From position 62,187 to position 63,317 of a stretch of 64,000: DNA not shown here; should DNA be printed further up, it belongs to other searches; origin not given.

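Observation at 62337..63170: IS66 passenger: HEAT-like protein with a putative beta-clamp-binding motif, translationally coupled to tnpC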

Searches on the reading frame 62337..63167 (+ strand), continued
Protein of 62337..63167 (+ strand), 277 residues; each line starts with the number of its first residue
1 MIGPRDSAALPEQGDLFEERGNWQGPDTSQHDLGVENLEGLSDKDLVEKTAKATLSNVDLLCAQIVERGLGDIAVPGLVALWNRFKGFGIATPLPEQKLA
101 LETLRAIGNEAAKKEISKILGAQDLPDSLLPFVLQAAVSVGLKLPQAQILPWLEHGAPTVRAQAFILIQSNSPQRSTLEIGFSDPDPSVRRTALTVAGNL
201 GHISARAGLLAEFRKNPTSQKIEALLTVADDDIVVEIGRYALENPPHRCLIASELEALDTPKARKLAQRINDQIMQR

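Call 59: search_protein_families(library=pfam, proteins=[L028:5376-5894:+, L029:5544-5915:+, L030:5454-5840:+, L032:5340-5843:+, L027:2833-3201:+, L031:1-717:-], max_evalue=0.1)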
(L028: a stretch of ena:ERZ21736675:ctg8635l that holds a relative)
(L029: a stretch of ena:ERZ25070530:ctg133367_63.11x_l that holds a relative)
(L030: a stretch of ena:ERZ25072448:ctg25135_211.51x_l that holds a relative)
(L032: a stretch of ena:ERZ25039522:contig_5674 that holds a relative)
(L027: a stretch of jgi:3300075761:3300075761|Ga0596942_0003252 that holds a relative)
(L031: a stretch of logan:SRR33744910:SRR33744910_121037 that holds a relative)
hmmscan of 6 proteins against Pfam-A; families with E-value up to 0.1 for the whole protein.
L028:5376-5894:+ (173 aa): 0 families

L029:5544-5915:+ (124 aa): 0 families

L030:5454-5840:+ (129 aa): 1 family
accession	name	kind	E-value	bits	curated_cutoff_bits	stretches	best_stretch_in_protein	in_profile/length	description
PF05685.18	Uma2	-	1.4e-19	70.7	27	1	9-111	66-167/172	Putative restriction endonuclease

L032:5340-5843:+ (168 aa): 1 family
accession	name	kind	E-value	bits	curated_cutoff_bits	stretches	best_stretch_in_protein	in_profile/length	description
PF24828.1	DUF7713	-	3.2e-15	55.9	24.1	1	83-143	2-64/68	Domain of unknown function (DUF7713)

L027:2833-3201:+ (123 aa): 5 families
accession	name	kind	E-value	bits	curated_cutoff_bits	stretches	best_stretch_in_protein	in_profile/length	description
PF00072.30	Response_reg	-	1.5e-20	73.8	30.2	1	9-118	1-110/111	Response regulator receiver domain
PF06490.17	FleQ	-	3.8e-05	24.4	22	1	9-117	2-102/108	Flagellar regulatory protein FleQ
PF12710.13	HAD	-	0.0093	16.8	27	1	24-107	47-130/189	haloacid dehalogenase-like hydrolase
PF00702.32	Hydrolase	-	0.027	15.3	26.4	1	35-105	71-141/191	haloacid dehalogenase-like hydrolase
PF03709.21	OKR_DC_1_N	-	0.048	14.4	29.3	1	28-104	15-89/111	Orn/Lys/Arg decarboxylase, N-terminal domain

L031:1-717:- (239 aa): 3 families
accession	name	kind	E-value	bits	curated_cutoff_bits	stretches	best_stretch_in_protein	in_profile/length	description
PF00498.31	FHA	-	4.7e-18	65.8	20.7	1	53-117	1-67/67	FHA domain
PF16697.10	Yop-YscD_cpl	-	1.5e-12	48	33.2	1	46-122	12-89/94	Inner membrane component of T3SS, cytoplasmic domain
PF07228.17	SpoIIE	-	1.7e-06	28.5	25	1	185-236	2-50/192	Stage II sporulation protein E (SpoIIE)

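Call 66: find_encoding_contigs(protein=P0001, flank=5000, max_places=10)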
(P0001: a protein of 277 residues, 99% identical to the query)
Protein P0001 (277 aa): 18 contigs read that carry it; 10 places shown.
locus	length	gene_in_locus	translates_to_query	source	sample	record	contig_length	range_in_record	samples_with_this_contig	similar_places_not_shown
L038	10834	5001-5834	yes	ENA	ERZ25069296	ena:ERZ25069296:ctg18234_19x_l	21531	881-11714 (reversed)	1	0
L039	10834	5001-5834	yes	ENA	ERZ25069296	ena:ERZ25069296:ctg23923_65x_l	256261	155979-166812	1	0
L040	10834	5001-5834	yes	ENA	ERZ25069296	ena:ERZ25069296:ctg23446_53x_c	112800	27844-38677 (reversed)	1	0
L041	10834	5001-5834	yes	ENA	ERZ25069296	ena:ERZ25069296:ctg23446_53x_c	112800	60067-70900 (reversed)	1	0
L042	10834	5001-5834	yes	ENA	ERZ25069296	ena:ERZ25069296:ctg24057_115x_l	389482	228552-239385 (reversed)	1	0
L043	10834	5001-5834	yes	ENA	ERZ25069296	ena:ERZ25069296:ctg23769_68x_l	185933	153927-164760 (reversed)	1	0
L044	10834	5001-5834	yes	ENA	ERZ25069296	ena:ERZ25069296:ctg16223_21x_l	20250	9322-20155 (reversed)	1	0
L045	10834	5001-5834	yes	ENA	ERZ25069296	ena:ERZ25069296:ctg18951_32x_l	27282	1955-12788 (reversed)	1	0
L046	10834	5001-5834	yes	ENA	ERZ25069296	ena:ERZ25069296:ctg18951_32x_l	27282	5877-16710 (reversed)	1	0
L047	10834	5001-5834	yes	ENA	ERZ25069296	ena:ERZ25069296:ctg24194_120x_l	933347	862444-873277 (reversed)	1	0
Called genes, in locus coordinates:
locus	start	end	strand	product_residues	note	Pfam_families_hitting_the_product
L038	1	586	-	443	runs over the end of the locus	-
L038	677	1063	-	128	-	-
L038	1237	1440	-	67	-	-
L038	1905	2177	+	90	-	-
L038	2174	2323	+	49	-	-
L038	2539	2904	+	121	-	PF01527:HTH_Tnp_1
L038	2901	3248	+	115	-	PF05717:TnpB_IS66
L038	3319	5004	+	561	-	PF13007:LZ_Tnp_IS66, PF13005:zf-IS66, PF03050:DDE_Tnp_IS66, PF13817:DDE_Tnp_IS66_C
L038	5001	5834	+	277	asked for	-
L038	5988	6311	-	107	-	PF13358:DDE_3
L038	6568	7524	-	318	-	PF12762:DDE_Tnp_IS1595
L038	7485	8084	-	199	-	PF13384:HTH_23, PF13518:HTH_28, PF13551:HTH_29, PF13565:HTH_32, PF13592:HTH_33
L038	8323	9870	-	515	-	PF13007:LZ_Tnp_IS66, PF13005:zf-IS66, PF03050:DDE_Tnp_IS66, PF13817:DDE_Tnp_IS66_C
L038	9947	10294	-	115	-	PF05717:TnpB_IS66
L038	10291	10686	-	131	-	PF01527:HTH_Tnp_1 (weak)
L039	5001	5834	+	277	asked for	-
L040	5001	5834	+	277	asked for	-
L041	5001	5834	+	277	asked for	-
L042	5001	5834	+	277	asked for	-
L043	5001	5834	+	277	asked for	-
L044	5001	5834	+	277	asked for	-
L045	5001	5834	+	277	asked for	-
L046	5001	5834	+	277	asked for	-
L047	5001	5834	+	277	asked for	-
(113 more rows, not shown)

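Call 76: find_related_loci(query=A4, collection=metagenome_contigs, flank=5000)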
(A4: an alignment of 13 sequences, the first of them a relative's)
Query A4 (275 aa) in metagenome_contigs; peptide patterns used: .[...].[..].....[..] (x = any residue, [..] = any of these).
451 stretches matched a pattern; 167 encode a relative of the query (tblastn E <= 1e-3); the best 80 are kept; 80 distinct loci.
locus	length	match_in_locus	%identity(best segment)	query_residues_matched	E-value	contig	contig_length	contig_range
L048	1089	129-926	73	1-266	8e-125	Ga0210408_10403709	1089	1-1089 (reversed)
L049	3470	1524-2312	71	1-263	1e-107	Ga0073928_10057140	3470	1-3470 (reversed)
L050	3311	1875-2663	70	1-263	3e-107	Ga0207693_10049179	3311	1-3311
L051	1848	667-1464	68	1-266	2e-109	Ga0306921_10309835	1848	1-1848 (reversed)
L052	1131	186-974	72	1-263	9e-112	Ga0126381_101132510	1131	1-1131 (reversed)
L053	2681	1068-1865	66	1-266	9e-96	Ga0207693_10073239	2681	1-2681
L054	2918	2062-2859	66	1-266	5e-95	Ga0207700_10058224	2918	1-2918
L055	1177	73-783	72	27-263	4e-96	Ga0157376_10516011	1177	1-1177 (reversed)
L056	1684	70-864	58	1-265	9e-92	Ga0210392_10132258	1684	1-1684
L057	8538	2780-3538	58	1-253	2e-83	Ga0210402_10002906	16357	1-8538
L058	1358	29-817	59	2-263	3e-88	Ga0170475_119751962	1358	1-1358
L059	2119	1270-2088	55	1-268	3e-79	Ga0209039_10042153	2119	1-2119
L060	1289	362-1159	60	4-269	3e-80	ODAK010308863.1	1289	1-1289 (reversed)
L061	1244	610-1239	71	1-210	5e-80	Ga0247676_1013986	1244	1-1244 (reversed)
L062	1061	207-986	53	4-262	3e-80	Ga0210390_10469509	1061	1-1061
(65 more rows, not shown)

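Call 83: search_protein_families(library=padloc, proteins=[P0080, P0093], max_evalue=0.1)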
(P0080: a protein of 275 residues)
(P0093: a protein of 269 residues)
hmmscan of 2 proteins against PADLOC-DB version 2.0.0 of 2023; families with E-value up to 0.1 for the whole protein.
P0080 (275 aa): 1 family
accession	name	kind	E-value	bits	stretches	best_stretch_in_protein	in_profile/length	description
PDLC02919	HEAT-ARM_XIII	-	0.00063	15.2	1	91-265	1598-1750/1972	-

P0093 (269 aa): 1 family
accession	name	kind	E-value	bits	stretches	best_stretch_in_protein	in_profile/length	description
PDLC02973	WGR_XIII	-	0.013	11.9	0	164-255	128-214/973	-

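Call 87: fold_search(model_id=the predicted structure, library=viral)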
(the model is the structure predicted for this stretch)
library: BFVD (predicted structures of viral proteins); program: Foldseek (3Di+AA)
matches with E <= 10: 487; with E <= 0.001: 0
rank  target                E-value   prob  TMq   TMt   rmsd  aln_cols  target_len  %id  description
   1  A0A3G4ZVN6            5.6e-02  0.69  0.20  0.19  14.9       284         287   13  Sel1 repeat family protein [Edafosvirus sp.]
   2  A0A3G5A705            6.3e-02  0.84  0.27  0.13  17.5       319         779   13  PPM-type phosphatase domain-containing protein [Homavirus sp.]
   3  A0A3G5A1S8            6.6e-02  0.80  0.20  0.16  15.4       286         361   10  Sel1 repeat family protein [Harvfovirus sp.]
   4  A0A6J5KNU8            9.7e-02  0.60  0.20  0.12  16.9       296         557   10  Sel1-like repeat [uncultured Caudovirales phage]
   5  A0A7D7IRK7            1.4e-01  0.98  0.30  0.20   7.7       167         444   16  (no name in the UniProt tables at hand)
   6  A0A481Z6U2            1.4e-01  0.85  0.31  0.21  10.3       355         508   12  Importin beta binding domain protein [Pithovirus LCPAC302]
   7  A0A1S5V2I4            1.4e-01  0.66  0.23  0.22  16.5       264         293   11  (no name in the UniProt tables at hand)
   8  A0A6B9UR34            1.8e-01  0.41  0.21  0.13  22.3       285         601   13  (no name in the UniProt tables at hand)
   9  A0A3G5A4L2            1.8e-01  0.38  0.19  0.18  15.2       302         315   10  Sel1 repeat family protein [Harvfovirus sp.]
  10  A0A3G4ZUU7            2.1e-01  0.51  0.19  0.19  13.9       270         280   11  Sel1 repeat family protein [Edafosvirus sp.]
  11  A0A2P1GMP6            2.3e-01  0.25  0.19  0.12  21.8       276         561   11  Uncharacterized protein [Wenling thamnaconus septentrionalis filovirus]
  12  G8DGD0                2.4e-01  0.87  0.34  0.25  11.1       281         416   11  (no name in the UniProt tables at hand)
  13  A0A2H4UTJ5            2.6e-01  0.51  0.20  0.20  13.2       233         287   13  RING-finger/TPR domain-containing protein [Bodo saltans virus]
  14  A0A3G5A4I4            2.9e-01  0.25  0.18  0.16  16.6       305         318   12  Sel1 repeat family protein [Harvfovirus sp.]
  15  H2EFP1                2.9e-01  0.25  0.19  0.16  16.2       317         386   10  Ankyrin repeat protein [Moumouvirus sp. 'Monve']
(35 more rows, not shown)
